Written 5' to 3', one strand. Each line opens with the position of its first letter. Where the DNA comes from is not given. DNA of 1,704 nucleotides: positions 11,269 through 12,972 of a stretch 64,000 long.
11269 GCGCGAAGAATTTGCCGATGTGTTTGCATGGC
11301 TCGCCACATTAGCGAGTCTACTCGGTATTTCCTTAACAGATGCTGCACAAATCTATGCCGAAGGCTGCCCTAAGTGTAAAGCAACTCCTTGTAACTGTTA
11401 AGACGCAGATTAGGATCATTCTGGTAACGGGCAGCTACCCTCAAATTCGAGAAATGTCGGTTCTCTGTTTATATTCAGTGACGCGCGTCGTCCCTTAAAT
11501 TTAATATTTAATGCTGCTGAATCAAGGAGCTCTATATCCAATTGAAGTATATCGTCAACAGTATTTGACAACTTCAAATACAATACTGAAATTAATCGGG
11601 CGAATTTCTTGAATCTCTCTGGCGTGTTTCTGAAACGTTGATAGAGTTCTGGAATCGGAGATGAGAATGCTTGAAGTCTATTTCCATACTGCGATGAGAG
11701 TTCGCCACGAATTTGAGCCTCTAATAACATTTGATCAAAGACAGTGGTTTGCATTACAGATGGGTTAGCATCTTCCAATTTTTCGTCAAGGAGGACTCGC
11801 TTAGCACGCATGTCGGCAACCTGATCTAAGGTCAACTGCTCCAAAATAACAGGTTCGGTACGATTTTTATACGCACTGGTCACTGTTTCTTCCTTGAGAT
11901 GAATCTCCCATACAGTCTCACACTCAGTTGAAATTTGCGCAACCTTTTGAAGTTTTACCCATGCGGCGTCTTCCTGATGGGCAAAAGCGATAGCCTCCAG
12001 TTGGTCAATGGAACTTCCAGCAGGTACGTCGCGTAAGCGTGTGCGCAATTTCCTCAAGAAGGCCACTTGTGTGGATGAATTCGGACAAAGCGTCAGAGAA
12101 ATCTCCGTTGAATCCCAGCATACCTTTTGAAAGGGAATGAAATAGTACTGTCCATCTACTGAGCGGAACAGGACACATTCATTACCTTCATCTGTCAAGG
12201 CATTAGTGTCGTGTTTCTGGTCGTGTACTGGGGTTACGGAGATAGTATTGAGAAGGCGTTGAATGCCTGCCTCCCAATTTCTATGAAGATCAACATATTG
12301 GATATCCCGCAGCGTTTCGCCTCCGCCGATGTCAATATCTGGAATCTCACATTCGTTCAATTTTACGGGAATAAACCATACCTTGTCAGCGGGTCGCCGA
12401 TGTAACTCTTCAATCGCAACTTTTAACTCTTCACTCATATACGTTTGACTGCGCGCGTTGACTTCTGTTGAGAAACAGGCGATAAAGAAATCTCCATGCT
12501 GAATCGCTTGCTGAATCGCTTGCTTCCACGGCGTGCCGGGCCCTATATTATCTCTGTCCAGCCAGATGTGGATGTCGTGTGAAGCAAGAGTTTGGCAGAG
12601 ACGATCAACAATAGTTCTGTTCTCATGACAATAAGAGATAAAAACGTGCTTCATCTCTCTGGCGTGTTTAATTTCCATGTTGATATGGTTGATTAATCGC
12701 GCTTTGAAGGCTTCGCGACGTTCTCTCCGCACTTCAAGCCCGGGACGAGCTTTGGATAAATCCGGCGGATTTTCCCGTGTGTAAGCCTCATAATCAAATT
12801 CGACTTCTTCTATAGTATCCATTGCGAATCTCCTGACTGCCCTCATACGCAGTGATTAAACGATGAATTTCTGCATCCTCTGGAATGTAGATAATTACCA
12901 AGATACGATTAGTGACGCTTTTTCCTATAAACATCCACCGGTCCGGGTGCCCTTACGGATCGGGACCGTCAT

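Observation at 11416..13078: BrnT-like toxin followed by a TIR-domain protein instead of a BrnA antitoxin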

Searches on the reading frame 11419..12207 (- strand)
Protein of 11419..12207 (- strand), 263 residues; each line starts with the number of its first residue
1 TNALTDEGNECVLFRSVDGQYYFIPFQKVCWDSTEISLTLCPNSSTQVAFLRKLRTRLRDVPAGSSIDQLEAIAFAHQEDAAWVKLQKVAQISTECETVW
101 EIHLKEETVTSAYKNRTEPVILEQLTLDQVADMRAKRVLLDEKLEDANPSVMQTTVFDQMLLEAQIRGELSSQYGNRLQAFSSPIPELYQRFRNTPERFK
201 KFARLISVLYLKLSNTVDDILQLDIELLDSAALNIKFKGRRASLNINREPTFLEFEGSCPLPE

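Call 36: search_protein_representatives(alignment_id=A2)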
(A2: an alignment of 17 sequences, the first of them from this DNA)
Query: 17 sequences, 247 profile positions. Proteins with E-value up to 0.001 (for the whole library): 523; up to 1e-10: 358; up to 1e-30: 22. The best 150 are listed.
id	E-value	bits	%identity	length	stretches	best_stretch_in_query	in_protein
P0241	3.1e-131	452.6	-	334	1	3-247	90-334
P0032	5.2e-129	445.3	-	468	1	2-247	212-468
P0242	5.4e-96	337.1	-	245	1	55-247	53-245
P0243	7.8e-76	271.1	-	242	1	10-245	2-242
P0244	1.1e-70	254.2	-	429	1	5-247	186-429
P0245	1.2e-70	254.2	-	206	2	138-247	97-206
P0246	1.4e-70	253.9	-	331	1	2-245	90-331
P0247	1.8e-70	253.6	-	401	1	3-247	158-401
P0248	3.6e-66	239.5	-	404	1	3-247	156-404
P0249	1.0e-65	238.0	-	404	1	4-247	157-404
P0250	7.7e-52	192.5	-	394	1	4-245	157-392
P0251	4.5e-51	190.0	-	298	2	4-218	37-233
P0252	4.2e-44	167.2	-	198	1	56-245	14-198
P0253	7.4e-37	143.5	-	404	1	4-246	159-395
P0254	3.4e-34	134.8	-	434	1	4-245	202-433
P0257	1.9e-32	129.0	-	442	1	3-245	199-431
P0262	5.9e-30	120.9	-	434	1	3-245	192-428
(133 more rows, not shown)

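Call 38: search_protein_families(library=pfam, alignment_id=A5, max_evalue=0.001)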
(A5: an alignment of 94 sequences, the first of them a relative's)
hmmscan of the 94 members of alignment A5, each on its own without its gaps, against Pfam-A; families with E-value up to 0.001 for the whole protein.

A. member 1, P0244 (429 aa): 2 families
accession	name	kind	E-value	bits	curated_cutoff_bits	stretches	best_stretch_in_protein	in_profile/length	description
PF13676.11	TIR_2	-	4.4e-21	76.1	28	1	7-141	1-122/122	TIR domain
PF08357.16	SEFIR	-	4.5e-14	53.4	23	1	5-127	1-137/150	SEFIR domain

B. families by the number of members that match (of 94 scanned): 14 families
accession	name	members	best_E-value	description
PF13676.11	TIR_2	64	1.5e-30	TIR domain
PF08357.16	SEFIR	32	3.9e-19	SEFIR domain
PF01582.25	TIR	16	7.5e-13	TIR domain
PF13271.11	DUF4062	8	4e-19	Domain of unknown function (DUF4062)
PF10137.14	CAP12-PCTIR_TIR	5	2.3e-28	CAP12/Pycsar effector protein, TIR domain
PF01048.26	PNP_UDP_1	4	2e-27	Phosphorylase superfamily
PF12770.12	CHAT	4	2.7e-09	CHAT domain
PF00656.27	Peptidase_C14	3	2.1e-20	Caspase domain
PF00211.25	Guanylate_cyc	3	1.9e-17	Adenylate and Guanylate cyclase catalytic domain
PF13619.11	KTSC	1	1.3e-18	KTSC domain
PF00383.29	dCMP_cyt_deam_1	1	6.9e-11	Cytidine and deoxycytidylate deaminase zinc-binding region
PF07369.16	DUF1488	1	1.4e-09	Protein of unknown function (DUF1488)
PF18785.7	Inv-AAD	1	3.2e-08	Invertebrate-AID/APOBEC-deaminase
PF14437.12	MafB19-deam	1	0.00014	MafB19-like deaminase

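Call 40: search_protein_families(library=padloc, alignment_id=A5, max_evalue=0.001)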
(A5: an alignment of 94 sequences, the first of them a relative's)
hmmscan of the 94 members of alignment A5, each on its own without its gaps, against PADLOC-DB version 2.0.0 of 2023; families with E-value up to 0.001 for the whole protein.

A. member 1, P0244 (429 aa): 7 families
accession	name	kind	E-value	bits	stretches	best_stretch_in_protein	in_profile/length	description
PDLC03957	bSEFIR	-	2e-75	253.1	1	1-360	35-367/412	-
PDLC02403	Aga_TIR-PNTD1-PNTD2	-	1.8e-07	28.6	1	6-148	4-135/443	Class I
PDLC05062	PDC-S66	-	8.4e-07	26.7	1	6-74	150-216/282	-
PDLC02421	Aga_TIR-PNTD1-PNTD2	-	2e-06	25.2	1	6-148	5-138/430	Class I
PDLC02012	SAVED5--SAVED_TIR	-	7.4e-06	23.3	1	6-69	15-76/404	-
PDLC00728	Effector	-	8.2e-05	19.7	1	4-69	9-73/432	TIR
PDLC00424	ThsB1|ThsB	-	0.00074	17.4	0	7-131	104-220/234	TIR-like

B. families by the number of members that match (of 94 scanned): 43 families (the first 25 are shown)
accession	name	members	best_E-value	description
PDLC03957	bSEFIR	43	2e-75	-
PDLC05062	PDC-S66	23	4.6e-59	-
PDLC02012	SAVED5--SAVED_TIR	20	1.4e-13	-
PDLC00417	ThsB1|ThsB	19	1e-33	TIR-like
PDLC02962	RT-TIR_XII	16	1.2e-16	single gene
PDLC02421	Aga_TIR-PNTD1-PNTD2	15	7.5e-10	Class I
PDLC02961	RT-TIR_XII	13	1e-17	single gene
PDLC00424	ThsB1|ThsB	12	3.4e-19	TIR-like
PDLC02403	Aga_TIR-PNTD1-PNTD2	12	4.9e-09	Class I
PDLC05050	PDC-S60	11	5.8e-48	-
PDLC00728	Effector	9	2.7e-06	TIR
PDLC00434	ThsB1|ThsB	7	4e-07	TIR-like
PDLC00420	ThsB1|ThsB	6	1.1e-60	TIR-like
PDLC00727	Effector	6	5.8e-06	TIR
PDLC04726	PDC-M60C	4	1.2e-21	-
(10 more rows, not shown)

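Call 101: predict_structure(alignment_id=A12)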
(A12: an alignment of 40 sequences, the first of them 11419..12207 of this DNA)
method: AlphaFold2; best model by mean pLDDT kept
length: 263 residues; sequences in the alignment: 40
mean_pLDDT: 90.7   pTM: 0.89
mean pLDDT of the five models: 90.7, 90.4, 89.8, 89.7, 89.7
residues with pLDDT >= 90: 202; 70-90: 36; 50-70: 20; < 50: 5
segments of 3 or more residues with pLDDT < 50: 1-5
pLDDT, mean of each block of 10 residues (from residue 1): 58 96 97 96 97 96 87 96 96 96 90 62 87 97 89 86 91 73 97 95 98 95 95 97 91 98 94
secondary structure, 60 per line:
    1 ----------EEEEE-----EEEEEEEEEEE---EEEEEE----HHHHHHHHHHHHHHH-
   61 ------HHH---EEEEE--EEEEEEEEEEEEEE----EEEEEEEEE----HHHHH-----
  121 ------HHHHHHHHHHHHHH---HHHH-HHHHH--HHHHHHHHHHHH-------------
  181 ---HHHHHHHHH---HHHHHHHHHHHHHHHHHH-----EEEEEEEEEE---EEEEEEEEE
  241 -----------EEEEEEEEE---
elements in order: E11-15 E21-31 E35-40 H45-59 E73-77 E80-93 E98-106 H111-115 H127-140 H144-147 H149-153 H156-167 H184-192 H196-213 E219-228 E232-240 E252-260

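Call 104: fold_search(model_id=the predicted structure, library=pdb)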
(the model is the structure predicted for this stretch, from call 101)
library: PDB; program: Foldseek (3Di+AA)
matches with E <= 10: 1211; with E <= 0.001: 1
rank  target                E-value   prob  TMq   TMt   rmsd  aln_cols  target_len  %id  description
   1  8fqc_U1               4.8e-04  0.92  0.22  0.15  27.6       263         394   12  Structure of baseplate with receptor binding complex of Agrobacterium phage Milano (released 2024-01-31)
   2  9rku_A1               1.6e-03  0.85  0.22  0.15  27.8       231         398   12  Agrobacterium phage 7-7-1 baseplate (released 2025-12-10)
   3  9ki1_u                1.9e-03  0.72  0.20  0.13  30.3       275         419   13  Baseplate structure of Escherichia phage Mu (released 2025-02-12)
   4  9g8s_S                2.9e-03  1.00  0.27  0.35   9.2       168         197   14  C3 reconstruction of extended phiCD508 needle (released 2025-04-09)
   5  9b45_d                3.6e-03  0.98  0.23  0.22  10.2       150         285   13  Pseudomonas phage Pa193 baseplate complex and tail fiber (released 2024-10-16)
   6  9ki1_0                5.0e-03  0.54  0.20  0.13  29.2       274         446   13  Baseplate structure of Escherichia phage Mu (released 2025-02-12)
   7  9j1k_L                5.3e-03  0.99  0.20  0.15   6.3       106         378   11  Tip region of monocin (released 2025-01-08)
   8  2ptf_B                5.6e-03  0.87  0.22  0.28  15.2       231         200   10  Crystal structure of protein MTH_863 from Methanobacterium thermoautotrophicum bound to FMN (released 2007-05-15)
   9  5kec_D                6.6e-03  1.00  0.24  0.28   4.8       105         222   13  Structure of K. pneumonia MrkH in its apo state. (released 2016-08-17)
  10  8zdo_s                6.6e-03  0.99  0.21  0.10   8.4       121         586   15  Cryo-EM structure of Mycobacteriophage Douge baseplate (gp13, gp17, gp23, gp16, gp18 and gp20) (released 2025-06-25)
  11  9gb2_S                1.2e-02  0.99  0.27  0.33  10.1       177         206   14  Extended phiCD508 baseplate (released 2025-03-26)
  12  8eon_E                1.2e-02  0.99  0.22  0.21   7.2       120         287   14  Pseudomonas phage E217 baseplate complex (released 2023-07-26)
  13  2iab_B                1.3e-02  0.94  0.20  0.31   8.8       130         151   10  Crystal structure of a protein with FMN-binding split barrel fold (NP_828636.1) from Streptomyces avermitilis at 2.00  (released 2006-09-19)
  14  5ked_A                1.5e-02  1.00  0.24  0.27   4.9       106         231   12  Structure of the 2.65 Angstrom P2(1) crystal of K. pneumonia MrkH (released 2016-08-17)
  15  7rj6_B                2.0e-02  0.51  0.16  0.15  13.0       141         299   11  CRYSTAL STRUCTURE OF AP2 ASSOCIATED KINASE 1 ISOFORM 1 COMPLEXED WITH LIGAND (2R)-2-AMINO-N-[3-(DIFLUOROM ETHOXY)-4-(1 (released 2022-02-23)
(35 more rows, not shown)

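Call 111: search_protein_families(library=padloc, proteins=[window:11419-12207:-, P0244, P0247, P0248], max_evalue=1)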
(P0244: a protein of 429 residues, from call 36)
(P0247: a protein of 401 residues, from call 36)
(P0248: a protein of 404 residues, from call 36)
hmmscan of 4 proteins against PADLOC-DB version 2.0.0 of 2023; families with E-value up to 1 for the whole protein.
window:11419-12207:- (263 aa): 0 families

P0244 (429 aa): 7 families
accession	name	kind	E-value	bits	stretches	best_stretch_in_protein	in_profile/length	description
PDLC03957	bSEFIR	-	2e-75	253.1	1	1-360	35-367/412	-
PDLC02403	Aga_TIR-PNTD1-PNTD2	-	1.8e-07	28.6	1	6-148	4-135/443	Class I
PDLC05062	PDC-S66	-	8.4e-07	26.7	1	6-74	150-216/282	-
PDLC02421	Aga_TIR-PNTD1-PNTD2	-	2e-06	25.2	1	6-148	5-138/430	Class I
PDLC02012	SAVED5--SAVED_TIR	-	7.4e-06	23.3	1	6-69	15-76/404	-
PDLC00728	Effector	-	8.2e-05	19.7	1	4-69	9-73/432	TIR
PDLC00424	ThsB1|ThsB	-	0.00074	17.4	1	7-131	104-220/234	TIR-like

P0247 (401 aa): 1 family
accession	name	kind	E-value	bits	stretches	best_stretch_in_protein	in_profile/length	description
PDLC00420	ThsB1|ThsB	-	7.2e-24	82.5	1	1-151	19-165/319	TIR-like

P0248 (404 aa): 5 families
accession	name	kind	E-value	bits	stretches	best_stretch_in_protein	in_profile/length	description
PDLC05062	PDC-S66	-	1.7e-14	52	1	2-99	146-240/282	-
PDLC02962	RT-TIR_XII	-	0.00067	16.6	1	3-104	344-443/478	single gene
PDLC02421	Aga_TIR-PNTD1-PNTD2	-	0.00074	16.7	1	11-120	10-119/430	Class I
PDLC00417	ThsB1|ThsB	-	0.0046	14.5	1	4-100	166-260/303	TIR-like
PDLC02961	RT-TIR_XII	-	0.019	11.9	1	3-103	346-438/475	single gene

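Call 114: search_protein_families(library=ncbifam, proteins=[P0244, P0253, P0254, P0257, P0262, window:11419-12207:-], max_evalue=1)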
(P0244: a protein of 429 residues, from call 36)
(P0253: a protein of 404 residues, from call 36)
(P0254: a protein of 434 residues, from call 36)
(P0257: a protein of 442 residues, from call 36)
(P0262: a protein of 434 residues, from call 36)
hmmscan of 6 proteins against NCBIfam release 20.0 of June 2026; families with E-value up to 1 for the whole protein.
P0244 (429 aa): 1 family
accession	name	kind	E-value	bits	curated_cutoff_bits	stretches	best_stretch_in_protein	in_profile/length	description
NF042941.1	Retron_TIR_antiphage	equivalog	0.027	13.3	600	1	3-75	338-408/464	TIR domain-containing anti-phage reverse transcriptase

P0253 (404 aa): 2 families
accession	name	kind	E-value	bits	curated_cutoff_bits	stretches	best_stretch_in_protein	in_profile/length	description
NF042941.1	Retron_TIR_antiphage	equivalog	2.4e-13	49.7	600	1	2-103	334-432/464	TIR domain-containing anti-phage reverse transcriptase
NF040845.1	lmo0850_fam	equivalog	0.093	12.5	27.5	1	22-36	6-20/34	Lmo0850 family protein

P0254 (434 aa): 0 families

P0257 (442 aa): 1 family
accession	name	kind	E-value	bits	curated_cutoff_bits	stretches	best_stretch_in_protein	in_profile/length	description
NF058526.1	Thoeris_type3_ThcB4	equivalog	0.042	12.7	220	1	12-77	131-194/375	Thoeris type III anti-phage system protein ThcB4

P0262 (434 aa): 1 family
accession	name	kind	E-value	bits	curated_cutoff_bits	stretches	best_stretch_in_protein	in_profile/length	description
NF058526.1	Thoeris_type3_ThcB4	equivalog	0.023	13.5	220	1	9-75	128-192/375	Thoeris type III anti-phage system protein ThcB4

window:11419-12207:- (263 aa): 0 families

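Call 115: find_encoding_contigs(protein=P0244, flank=5000, max_places=3)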
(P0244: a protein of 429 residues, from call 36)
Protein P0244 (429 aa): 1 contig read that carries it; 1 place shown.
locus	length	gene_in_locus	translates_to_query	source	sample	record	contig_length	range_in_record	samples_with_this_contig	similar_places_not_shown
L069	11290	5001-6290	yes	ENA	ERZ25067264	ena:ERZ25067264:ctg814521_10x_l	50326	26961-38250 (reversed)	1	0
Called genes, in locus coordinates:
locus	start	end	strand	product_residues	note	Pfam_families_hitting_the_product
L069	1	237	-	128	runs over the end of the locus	-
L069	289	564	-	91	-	-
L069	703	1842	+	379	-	PF02661:Fic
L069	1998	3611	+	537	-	PF00805:Pentapeptide, PF13576:Pentapeptide_3 (faint), PF00805:Pentapeptide, PF13599:Pentapeptide_4, PF00805:Pentapeptide, PF13599:Pentapeptide_4 (weak)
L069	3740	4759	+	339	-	PF13424:TPR_12 (faint), PF13676:TIR_2, PF13174:TPR_6 (faint), PF13181:TPR_8 (faint), PF13431:TPR_17 (weak), PF00515:TPR_1, PF07719:TPR_2 (weak), PF13414:TPR_11 (weak), +3 more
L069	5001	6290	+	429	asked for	PF08357:SEFIR, PF13676:TIR_2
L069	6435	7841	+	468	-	PF00805:Pentapeptide, PF13576:Pentapeptide_3 (faint), PF13599:Pentapeptide_4 (weak), PF00805:Pentapeptide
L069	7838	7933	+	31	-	-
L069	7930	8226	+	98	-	-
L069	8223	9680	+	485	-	-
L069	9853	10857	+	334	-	-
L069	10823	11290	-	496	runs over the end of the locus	PF00899:ThiF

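Call 116: find_encoding_contigs(protein=P0254, flank=5000, max_places=3)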
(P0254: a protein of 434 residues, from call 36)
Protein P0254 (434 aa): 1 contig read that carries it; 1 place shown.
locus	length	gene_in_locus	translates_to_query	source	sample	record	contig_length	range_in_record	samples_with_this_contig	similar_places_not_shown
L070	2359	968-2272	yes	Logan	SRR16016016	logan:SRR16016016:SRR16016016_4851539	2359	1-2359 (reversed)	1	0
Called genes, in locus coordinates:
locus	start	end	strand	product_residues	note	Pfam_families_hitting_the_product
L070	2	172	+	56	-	?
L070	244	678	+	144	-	PF01797:Y1_Tnp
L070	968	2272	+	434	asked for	PF08357:SEFIR, PF13676:TIR_2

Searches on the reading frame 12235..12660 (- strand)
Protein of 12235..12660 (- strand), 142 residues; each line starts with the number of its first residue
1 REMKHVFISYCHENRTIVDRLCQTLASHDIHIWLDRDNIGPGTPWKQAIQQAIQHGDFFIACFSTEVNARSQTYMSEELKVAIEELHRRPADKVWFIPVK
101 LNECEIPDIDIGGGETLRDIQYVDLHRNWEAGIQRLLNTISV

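Call 82: search_solved_structures(query=window:12235-12660:-, max_evalue=0.01, show_alignments=3)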
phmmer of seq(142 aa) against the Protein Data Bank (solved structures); distinct sequences matched with E-value up to 0.01: 0.

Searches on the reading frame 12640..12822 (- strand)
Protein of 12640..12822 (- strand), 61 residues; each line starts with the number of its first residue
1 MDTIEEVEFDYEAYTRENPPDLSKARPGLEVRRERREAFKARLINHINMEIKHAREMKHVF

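Call 19: search_protein_families(library=pfam, alignment_id=A3, max_evalue=10)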
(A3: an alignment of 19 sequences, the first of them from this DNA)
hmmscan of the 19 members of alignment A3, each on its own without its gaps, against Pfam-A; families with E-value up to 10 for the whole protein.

A. member 1, seq(61 aa): 1 family
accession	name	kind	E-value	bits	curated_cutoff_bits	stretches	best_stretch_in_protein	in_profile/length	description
PF20746.2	EndoS_Ig-like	-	0.19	12.1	27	1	4-54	66-116/124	Endo-beta-N-acetylglucosaminidase F2, Ig-like domain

B. families by the number of members that match (of 19 scanned): 5 families
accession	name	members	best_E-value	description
PF15678.10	SPICE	2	0.0082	Centriole duplication and mitotic chromosome congression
PF20746.2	EndoS_Ig-like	2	0.078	Endo-beta-N-acetylglucosaminidase F2, Ig-like domain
PF19042.5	CBP110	1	0.041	Nuclear cap binding complex subunit CBP110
PF19846.4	DUF6321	1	0.12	Domain of unknown function (DUF6321)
PF21749.2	DACND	1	0.14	Probable sensor domain DACND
